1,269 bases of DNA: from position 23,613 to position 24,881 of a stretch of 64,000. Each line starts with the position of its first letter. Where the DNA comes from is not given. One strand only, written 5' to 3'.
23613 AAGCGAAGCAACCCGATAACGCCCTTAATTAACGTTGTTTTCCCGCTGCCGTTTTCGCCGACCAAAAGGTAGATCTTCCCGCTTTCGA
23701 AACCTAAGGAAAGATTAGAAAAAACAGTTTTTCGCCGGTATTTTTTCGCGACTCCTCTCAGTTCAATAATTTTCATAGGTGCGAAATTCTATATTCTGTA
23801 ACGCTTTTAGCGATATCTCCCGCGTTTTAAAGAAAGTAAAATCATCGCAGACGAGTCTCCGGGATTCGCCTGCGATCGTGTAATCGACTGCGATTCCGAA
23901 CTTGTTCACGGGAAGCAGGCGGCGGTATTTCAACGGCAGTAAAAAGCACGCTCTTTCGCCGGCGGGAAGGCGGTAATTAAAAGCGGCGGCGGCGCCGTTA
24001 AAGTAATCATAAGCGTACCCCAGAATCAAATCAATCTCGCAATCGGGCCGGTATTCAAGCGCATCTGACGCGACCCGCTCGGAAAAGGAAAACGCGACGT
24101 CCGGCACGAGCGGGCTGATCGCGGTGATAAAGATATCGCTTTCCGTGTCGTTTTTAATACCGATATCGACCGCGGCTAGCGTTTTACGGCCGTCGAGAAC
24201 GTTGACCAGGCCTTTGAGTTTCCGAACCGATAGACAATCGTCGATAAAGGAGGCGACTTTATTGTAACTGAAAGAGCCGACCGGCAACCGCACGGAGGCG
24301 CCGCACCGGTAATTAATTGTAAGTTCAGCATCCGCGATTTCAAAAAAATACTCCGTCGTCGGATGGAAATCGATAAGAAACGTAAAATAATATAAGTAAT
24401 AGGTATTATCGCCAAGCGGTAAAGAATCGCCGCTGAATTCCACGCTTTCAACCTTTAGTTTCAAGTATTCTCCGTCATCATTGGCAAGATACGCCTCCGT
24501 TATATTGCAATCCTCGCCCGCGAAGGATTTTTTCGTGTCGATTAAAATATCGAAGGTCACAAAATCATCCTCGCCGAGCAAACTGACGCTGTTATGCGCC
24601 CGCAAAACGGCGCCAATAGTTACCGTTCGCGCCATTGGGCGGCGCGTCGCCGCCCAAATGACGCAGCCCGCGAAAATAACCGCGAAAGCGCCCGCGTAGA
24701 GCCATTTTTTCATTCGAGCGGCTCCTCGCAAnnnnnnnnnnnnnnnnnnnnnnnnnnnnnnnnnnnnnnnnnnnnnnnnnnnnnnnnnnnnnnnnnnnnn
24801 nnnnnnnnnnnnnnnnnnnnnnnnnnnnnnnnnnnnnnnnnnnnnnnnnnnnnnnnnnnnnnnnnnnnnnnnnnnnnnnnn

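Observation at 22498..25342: Uncharacterised AT-rich 4-gene module: two exported proteins + minimal ABC ATPase + ABC-2 permease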

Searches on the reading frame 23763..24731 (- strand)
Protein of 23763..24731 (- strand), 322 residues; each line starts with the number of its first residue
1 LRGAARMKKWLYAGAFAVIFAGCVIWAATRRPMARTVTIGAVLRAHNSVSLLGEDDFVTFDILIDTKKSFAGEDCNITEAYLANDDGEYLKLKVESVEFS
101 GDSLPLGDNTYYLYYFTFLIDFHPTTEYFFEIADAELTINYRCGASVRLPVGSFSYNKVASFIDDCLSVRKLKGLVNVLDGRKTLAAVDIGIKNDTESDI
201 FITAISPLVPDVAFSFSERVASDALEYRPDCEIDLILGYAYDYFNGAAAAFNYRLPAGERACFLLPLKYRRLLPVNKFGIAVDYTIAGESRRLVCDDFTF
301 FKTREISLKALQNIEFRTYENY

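Call 3: search_protein_families(library=pfam, proteins=[window:23763-24731:-], max_evalue=1)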
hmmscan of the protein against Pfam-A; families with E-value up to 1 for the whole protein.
window:23763-24731:- (322 aa): 0 families

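Call 4: search_protein_families(library=ncbifam, proteins=[window:23763-24731:-], max_evalue=1)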
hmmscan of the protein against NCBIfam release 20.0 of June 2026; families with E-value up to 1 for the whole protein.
window:23763-24731:- (322 aa): 0 families

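Call 6: find_homologous_proteins(query=window:23763-24731:-, max_evalue=0.001)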
Query window:23763-24731:- (322 aa): 7 proteins with E <= 0.001 among 5798 candidates.
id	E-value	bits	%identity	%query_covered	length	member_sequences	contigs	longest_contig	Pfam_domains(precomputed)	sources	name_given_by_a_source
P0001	1.1e-207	707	99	98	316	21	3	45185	-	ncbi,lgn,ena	-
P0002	3.2e-120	419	62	98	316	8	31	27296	-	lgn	-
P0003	3.2e-95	337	52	98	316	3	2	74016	-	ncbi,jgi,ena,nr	ncbi:MAG: hypothetical protein M0R05_05580 [Bacilli bacterium]|nr:hypothetical protein [Bacilli bact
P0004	2.2e-94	334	60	83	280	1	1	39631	-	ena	-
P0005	8.7e-92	326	52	91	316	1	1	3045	-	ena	-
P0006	4.5e-74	268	43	98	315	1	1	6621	-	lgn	-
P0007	2.2e-7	49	97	10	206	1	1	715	PF00005.34,PF02463.26,PF13304.13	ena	-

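Call 8: search_protein_families(library=padloc, proteins=[window:23763-24731:-], max_evalue=0.1)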
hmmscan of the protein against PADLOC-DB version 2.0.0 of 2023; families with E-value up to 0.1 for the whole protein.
window:23763-24731:- (322 aa): 0 families

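Call 9: search_protein_families(library=phrogs, proteins=[window:23763-24731:-], max_evalue=0.1)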
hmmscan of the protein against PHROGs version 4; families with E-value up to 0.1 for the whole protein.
window:23763-24731:- (322 aa): 0 families

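Call 27: predict_structure(alignment_id=A2)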
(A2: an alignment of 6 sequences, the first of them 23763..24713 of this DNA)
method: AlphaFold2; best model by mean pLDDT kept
length: 316 residues; sequences in the alignment: 6
mean_pLDDT: 68.7   pTM: 0.58
mean pLDDT of the five models: 68.7, 57.4, 57.0, 47.5, 34.6
residues with pLDDT >= 90: 18; 70-90: 166; 50-70: 70; < 50: 62
segments of 3 or more residues with pLDDT < 50: 24-26, 173-176, 211-244, 264-269, 293-306
pLDDT, mean of each block of 10 residues (from residue 1): 65 80 55 73 77 84 75 89 89 78 82 85 79 85 81 69 69 52 77 80 63 35 37 38 61 75 51 77 79 45 51 61
secondary structure, 60 per line:
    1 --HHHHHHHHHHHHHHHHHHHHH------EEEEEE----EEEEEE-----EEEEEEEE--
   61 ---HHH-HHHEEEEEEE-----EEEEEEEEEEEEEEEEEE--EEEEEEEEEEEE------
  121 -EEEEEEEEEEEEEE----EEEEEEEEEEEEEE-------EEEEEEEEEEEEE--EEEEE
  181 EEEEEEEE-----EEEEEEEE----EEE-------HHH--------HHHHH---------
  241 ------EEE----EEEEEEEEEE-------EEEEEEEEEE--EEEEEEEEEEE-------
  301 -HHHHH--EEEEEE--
elements in order: H3-23 E30-35 E40-45 E51-58 E71-77 E83-100 E103-114 E122-135 E140-153 E161-173 E176-188 E194-201 E206-208 H227-231 E247-249 E254-263 E271-280 E283-293 H302-306 E309-314

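Call 31: fold_search(model_id=the predicted structure, library=pdb)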
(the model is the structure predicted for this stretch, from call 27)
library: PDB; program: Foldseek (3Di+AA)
matches with E <= 10: 1486; with E <= 0.001: 54
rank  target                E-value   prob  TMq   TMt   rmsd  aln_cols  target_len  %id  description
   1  9fh8_H                6.3e-06  1.00  0.19  0.21  17.7       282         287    7  Crystal structure of the SPD-2 domain of Apis dorsata CEP192 (released 2025-03-26)
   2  8jmw_A                1.1e-05  1.00  0.20  0.14  16.9       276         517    7  Fibril form of serine peptidase Vpr (released 2023-12-06)
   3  4z23                  2.0e-05  0.98  0.19  0.19  19.8       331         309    9  BspA_C_WT (released 2016-06-29)
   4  9ijj_L                2.3e-05  0.99  0.19  0.23  21.3       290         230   10  In situ structure of the central apparatus in mouse sperm axoneme. (released 2025-06-04)
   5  4kkq_A                2.6e-05  1.00  0.26  0.33  12.1       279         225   10  Crystal structure of Vibrio cholerae RbmA (crystal form 1) (released 2013-05-22)
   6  7sqc_O0               2.6e-05  1.00  0.20  0.07  18.7       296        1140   11  Ciliary C1 central pair apparatus isolated from Chlamydomonas reinhardtii (released 2022-04-13)
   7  5dza                  2.6e-05  0.98  0.20  0.20  19.6       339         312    8  Streptococcus agalactiae AgI/II polypeptide BspA C terminal domain (WT) (released 2016-06-22)
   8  9ijj_E                3.8e-05  0.99  0.19  0.13  29.2       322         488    8  In situ structure of the central apparatus in mouse sperm axoneme. (released 2025-06-04)
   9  9ijj_h                4.0e-05  0.99  0.19  0.06  19.0       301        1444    8  In situ structure of the central apparatus in mouse sperm axoneme. (released 2025-06-04)
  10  4kkp_A                4.4e-05  1.00  0.26  0.31  12.5       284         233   10  Crystal structure of Vibrio cholerae RbmA (crystal form 2) (released 2013-05-22)
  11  4kkp_B                4.6e-05  1.00  0.24  0.29  13.4       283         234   10  Crystal structure of Vibrio cholerae RbmA (crystal form 2) (released 2013-05-22)
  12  4kkq_B                4.9e-05  1.00  0.25  0.31  13.9       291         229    9  Crystal structure of Vibrio cholerae RbmA (crystal form 1) (released 2013-05-22)
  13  9i25_C                4.9e-05  1.00  0.21  0.26  18.7       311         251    9  WxLIP from Enterococcus faecium locus A bound to long WxL (released 2026-01-28)
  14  4kkr_A                5.1e-05  1.00  0.24  0.30  12.0       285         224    9  Crystal structure of Vibrio cholerae RbmA (crystal form 3) (released 2013-05-22)
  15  4be6_A                5.7e-05  1.00  0.23  0.29  12.2       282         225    8  V. cholera biofilm scaffolding protein RbmA (released 2013-12-18)
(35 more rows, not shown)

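Call 74: search_solved_structures(query=A11, max_evalue=10)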
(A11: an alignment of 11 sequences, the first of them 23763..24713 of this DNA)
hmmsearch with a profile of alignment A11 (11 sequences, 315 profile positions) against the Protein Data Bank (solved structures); distinct sequences matched with E-value up to 10: 0.
